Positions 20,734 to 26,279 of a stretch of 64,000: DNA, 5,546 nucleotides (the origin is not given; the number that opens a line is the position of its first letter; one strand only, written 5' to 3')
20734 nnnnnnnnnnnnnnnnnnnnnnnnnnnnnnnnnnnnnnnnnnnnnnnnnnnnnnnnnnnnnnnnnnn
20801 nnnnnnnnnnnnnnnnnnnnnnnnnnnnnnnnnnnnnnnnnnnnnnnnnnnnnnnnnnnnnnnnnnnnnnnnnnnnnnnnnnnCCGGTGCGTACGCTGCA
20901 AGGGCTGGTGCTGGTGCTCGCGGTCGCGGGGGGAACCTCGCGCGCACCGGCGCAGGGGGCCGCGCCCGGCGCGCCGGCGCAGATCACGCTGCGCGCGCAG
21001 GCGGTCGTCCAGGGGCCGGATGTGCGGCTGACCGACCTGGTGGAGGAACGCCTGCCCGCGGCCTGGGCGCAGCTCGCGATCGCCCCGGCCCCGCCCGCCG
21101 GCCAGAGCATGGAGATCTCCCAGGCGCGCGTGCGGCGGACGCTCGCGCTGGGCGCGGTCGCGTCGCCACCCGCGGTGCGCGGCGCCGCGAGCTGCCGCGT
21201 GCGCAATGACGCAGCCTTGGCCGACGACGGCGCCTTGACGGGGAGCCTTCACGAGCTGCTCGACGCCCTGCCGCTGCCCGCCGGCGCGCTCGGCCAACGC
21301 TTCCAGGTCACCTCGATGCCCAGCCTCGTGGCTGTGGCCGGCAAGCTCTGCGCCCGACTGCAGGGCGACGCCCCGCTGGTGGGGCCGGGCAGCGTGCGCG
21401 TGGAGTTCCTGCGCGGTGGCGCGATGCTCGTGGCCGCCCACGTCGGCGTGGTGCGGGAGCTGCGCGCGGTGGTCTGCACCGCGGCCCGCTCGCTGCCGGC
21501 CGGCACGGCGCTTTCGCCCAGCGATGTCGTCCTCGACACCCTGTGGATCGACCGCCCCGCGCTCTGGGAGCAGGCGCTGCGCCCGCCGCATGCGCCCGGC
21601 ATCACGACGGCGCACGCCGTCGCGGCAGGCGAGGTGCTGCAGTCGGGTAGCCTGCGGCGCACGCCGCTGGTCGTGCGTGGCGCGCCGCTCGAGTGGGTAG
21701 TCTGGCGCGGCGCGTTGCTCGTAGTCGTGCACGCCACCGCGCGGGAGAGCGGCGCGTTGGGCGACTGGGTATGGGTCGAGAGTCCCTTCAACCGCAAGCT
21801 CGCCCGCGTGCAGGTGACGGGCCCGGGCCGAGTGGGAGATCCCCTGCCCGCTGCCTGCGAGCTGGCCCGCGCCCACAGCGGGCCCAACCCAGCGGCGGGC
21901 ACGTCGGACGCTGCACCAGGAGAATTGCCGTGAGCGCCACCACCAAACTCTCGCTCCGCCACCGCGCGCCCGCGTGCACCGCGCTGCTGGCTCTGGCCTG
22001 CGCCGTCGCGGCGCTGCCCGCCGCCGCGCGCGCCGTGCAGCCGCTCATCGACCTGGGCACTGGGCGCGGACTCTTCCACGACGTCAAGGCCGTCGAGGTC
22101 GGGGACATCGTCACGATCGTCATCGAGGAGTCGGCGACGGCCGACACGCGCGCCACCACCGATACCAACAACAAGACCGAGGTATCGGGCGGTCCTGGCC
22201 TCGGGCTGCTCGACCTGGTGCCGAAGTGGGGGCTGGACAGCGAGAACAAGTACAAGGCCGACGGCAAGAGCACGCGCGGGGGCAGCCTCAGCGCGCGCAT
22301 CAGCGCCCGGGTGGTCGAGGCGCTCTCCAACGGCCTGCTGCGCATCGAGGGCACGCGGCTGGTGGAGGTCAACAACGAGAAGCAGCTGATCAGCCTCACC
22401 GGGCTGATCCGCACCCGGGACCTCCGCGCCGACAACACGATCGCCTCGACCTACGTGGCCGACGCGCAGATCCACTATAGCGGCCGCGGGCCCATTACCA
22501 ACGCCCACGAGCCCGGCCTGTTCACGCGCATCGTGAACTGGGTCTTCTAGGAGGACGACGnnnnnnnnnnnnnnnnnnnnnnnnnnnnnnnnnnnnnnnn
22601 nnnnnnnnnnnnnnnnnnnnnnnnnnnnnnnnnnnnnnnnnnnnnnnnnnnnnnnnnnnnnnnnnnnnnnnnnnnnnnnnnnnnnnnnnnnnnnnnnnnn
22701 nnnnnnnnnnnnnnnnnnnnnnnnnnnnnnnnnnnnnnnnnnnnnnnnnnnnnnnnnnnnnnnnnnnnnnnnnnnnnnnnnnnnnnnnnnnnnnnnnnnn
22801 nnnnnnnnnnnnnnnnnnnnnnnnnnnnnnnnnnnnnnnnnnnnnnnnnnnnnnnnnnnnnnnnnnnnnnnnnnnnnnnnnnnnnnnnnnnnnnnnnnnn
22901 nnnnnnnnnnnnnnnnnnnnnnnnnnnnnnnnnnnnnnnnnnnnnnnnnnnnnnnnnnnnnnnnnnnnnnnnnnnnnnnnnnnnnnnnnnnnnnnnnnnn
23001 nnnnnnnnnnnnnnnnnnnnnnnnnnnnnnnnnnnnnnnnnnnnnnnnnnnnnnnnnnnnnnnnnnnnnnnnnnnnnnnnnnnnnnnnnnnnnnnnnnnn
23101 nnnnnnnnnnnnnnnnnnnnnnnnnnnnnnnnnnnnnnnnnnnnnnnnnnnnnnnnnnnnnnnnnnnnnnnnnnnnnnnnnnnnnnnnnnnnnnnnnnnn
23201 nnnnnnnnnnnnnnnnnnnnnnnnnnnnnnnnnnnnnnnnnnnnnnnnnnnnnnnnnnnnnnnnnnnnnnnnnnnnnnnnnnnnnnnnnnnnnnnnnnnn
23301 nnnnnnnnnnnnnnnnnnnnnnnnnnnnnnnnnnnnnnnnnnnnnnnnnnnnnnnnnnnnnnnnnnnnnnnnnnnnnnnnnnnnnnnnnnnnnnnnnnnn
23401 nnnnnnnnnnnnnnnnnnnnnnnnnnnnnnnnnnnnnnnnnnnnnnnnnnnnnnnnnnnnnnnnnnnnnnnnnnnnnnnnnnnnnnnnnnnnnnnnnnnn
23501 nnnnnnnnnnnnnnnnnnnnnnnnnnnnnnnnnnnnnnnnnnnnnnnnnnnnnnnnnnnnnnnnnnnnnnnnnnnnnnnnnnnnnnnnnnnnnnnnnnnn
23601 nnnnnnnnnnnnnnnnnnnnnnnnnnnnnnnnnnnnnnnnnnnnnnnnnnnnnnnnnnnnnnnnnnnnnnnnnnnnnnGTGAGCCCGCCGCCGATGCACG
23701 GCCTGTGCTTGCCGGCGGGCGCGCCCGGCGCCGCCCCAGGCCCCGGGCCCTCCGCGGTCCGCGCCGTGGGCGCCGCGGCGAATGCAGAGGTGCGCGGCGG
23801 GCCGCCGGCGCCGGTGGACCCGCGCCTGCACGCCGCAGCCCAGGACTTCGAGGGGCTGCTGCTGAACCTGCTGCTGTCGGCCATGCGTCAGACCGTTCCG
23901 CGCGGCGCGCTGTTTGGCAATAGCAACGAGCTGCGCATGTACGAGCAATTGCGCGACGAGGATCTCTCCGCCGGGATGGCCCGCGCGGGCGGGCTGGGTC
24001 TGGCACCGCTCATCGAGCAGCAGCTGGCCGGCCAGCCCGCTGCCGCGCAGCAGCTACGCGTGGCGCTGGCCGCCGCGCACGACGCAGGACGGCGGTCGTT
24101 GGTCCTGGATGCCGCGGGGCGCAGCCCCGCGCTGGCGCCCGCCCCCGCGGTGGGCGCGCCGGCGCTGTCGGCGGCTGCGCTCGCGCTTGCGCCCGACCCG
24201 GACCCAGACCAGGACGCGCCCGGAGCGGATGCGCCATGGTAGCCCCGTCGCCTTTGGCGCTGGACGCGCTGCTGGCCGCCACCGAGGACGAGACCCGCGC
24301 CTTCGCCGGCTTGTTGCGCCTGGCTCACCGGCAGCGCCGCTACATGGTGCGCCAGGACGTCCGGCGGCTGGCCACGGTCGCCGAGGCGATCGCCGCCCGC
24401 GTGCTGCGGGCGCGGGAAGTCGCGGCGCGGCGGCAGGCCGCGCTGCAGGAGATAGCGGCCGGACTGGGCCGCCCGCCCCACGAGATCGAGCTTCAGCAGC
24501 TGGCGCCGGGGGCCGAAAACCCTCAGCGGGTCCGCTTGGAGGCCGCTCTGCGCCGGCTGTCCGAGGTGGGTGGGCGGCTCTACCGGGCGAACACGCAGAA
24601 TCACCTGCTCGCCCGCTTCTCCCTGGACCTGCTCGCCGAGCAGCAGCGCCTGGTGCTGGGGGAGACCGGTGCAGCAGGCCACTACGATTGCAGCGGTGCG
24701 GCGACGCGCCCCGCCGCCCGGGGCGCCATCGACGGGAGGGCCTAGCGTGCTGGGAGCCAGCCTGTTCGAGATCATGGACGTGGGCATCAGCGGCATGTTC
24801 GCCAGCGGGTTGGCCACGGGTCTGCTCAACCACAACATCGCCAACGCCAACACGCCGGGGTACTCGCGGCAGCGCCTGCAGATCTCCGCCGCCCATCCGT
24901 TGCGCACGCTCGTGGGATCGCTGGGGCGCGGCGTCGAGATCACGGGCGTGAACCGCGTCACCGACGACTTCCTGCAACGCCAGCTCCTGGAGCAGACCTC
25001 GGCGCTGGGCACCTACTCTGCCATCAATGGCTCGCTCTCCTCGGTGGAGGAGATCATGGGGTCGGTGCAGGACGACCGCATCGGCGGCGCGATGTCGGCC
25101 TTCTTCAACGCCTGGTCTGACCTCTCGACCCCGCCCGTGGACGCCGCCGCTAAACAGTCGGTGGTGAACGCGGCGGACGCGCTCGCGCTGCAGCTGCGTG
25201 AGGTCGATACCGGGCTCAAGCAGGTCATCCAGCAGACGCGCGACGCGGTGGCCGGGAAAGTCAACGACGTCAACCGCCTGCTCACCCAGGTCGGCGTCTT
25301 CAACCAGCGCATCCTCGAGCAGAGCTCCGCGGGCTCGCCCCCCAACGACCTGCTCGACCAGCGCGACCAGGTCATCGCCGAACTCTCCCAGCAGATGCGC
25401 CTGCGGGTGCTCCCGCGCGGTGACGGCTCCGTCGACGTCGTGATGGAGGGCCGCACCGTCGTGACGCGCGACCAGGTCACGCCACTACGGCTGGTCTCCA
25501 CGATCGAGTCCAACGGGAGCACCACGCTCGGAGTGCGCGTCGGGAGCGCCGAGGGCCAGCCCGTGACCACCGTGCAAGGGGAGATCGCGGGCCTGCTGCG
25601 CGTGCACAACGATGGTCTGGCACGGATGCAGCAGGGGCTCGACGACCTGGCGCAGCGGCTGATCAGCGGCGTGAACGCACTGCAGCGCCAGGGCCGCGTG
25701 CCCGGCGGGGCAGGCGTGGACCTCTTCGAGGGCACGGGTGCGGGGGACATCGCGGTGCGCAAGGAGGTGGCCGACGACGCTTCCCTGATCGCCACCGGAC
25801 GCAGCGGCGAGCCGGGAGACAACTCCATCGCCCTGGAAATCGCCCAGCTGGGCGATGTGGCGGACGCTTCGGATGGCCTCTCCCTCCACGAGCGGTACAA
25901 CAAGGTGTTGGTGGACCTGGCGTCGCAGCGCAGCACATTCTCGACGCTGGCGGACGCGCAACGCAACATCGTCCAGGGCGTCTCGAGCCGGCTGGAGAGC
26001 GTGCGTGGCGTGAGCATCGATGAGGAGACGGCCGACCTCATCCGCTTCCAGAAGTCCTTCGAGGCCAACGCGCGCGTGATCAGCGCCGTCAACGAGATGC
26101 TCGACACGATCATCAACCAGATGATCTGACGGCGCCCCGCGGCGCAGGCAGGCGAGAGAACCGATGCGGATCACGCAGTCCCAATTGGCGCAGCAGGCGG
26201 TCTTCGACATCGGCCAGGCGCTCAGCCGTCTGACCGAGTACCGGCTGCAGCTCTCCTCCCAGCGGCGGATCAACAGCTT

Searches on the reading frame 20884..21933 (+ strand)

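Call 35: search_protein_families(library=pfam, proteins=[window:20884-21933:+], max_evalue=0.00001)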
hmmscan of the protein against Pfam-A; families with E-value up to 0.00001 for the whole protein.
window:20884-21933:+ (349 aa): 1 family
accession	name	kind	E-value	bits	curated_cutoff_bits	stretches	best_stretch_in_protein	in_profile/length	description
PF13144.11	ChapFlgA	-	1.2e-11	45.1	23.8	1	197-317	3-120/122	Chaperone for flagella basal body P-ring formation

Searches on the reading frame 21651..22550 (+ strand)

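Call 35: search_protein_families(library=pfam, proteins=[window:21651-22550:+], max_evalue=0.00001)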
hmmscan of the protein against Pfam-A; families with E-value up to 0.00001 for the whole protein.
window:21651-22550:+ (299 aa): 1 family
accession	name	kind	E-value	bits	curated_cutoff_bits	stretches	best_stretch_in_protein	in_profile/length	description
PF02107.21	FlgH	-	7e-47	159.7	27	1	139-298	15-170/172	Flagellar L-ring protein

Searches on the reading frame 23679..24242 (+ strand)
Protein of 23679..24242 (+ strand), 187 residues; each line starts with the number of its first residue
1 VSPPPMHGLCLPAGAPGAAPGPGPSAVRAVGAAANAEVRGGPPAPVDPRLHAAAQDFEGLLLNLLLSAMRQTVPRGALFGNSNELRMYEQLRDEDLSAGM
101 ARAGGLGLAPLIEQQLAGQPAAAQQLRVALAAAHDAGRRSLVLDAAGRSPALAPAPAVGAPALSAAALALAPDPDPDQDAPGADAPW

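Call 89: search_protein_families(library=pfam, proteins=[window:23679-24242:+], max_evalue=0.01)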
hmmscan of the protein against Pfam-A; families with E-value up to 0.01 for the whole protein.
window:23679-24242:+ (187 aa): 1 family
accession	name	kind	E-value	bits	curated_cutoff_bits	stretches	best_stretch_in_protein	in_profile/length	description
PF10135.14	Rod-binding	-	1e-10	42.4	25.1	1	68-115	2-51/51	Rod binding protein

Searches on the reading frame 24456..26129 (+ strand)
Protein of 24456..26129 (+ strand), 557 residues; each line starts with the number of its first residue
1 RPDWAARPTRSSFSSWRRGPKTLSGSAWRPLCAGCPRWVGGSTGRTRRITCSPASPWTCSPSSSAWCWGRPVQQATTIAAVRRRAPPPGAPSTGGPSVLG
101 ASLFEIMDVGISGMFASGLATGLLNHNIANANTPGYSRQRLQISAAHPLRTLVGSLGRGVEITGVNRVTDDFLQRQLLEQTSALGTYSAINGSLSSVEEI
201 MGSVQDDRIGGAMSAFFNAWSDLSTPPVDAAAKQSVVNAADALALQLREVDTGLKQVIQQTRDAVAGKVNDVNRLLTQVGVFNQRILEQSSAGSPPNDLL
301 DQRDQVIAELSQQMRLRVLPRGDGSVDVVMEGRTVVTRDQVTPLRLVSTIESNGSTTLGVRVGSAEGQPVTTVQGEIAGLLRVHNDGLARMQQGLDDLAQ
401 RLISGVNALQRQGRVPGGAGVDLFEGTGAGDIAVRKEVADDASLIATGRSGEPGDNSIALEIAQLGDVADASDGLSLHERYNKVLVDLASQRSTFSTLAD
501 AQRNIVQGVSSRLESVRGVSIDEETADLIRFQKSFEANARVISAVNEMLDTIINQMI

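Call 35: search_protein_families(library=pfam, proteins=[window:24456-26129:+], max_evalue=0.00001)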
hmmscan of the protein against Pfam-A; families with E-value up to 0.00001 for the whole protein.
window:24456-26129:+ (557 aa): 2 families
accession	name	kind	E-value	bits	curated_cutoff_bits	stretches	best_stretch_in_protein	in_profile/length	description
PF22638.1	FlgK_D1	-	3.2e-51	174.6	28.6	1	194-424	1-233/233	Flagellar hook-associated protein FlgK helical domain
PF06429.18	Flg_bbr_C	-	1.2e-11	44.4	23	1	518-554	9-45/46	Flagellar basal body rod FlgEFG protein C-terminal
